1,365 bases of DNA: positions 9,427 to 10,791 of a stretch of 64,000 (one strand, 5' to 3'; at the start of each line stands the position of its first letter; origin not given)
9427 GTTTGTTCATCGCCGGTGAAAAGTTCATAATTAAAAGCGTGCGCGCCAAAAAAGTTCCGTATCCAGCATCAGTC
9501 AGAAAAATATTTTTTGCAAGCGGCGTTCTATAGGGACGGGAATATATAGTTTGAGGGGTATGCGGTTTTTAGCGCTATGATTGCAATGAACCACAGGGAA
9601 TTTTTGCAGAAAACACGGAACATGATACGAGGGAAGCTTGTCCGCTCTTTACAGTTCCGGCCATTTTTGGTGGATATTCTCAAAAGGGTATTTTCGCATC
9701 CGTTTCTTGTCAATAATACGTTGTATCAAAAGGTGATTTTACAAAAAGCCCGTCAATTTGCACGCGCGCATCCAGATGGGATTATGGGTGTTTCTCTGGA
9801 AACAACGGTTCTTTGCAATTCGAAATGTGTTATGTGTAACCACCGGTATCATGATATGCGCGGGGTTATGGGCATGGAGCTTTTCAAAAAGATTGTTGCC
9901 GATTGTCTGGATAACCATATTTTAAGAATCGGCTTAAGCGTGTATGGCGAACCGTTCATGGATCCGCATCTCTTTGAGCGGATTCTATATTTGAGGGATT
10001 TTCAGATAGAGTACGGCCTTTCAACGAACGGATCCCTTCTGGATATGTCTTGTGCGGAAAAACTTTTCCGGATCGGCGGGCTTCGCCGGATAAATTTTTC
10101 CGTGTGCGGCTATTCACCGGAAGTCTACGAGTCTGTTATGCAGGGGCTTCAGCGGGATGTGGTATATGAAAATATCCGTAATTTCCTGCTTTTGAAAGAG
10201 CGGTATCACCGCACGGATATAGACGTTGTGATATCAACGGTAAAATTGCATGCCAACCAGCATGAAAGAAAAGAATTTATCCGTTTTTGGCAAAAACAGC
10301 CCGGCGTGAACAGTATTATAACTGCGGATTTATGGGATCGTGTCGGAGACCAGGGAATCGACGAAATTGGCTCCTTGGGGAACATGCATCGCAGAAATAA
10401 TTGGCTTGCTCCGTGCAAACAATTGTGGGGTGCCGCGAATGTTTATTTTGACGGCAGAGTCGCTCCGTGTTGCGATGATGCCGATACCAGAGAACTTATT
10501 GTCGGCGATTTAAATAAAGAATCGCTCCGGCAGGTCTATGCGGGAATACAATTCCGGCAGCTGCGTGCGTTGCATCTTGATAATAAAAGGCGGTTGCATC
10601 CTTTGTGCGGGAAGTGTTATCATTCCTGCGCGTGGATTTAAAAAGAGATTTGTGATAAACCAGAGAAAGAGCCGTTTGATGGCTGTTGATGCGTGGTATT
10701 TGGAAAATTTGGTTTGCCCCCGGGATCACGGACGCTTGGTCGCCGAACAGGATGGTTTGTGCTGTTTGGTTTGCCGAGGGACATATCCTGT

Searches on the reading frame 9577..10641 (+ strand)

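Call 45: search_protein_families(library=pfam, proteins=[window:9577-10641:+], max_evalue=0.00001)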
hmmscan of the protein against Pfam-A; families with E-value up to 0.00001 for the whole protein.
window:9577-10641:+ (354 aa): 2 families
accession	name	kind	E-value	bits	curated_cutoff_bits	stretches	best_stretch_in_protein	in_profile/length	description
PF13186.11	SPASM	-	1.3e-11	45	21.5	1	280-348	1-67/67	Iron-sulfur cluster-binding domain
PF04055.27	Radical_SAM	-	2.4e-11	44.5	29.5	1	75-204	2-137/166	Radical SAM superfamily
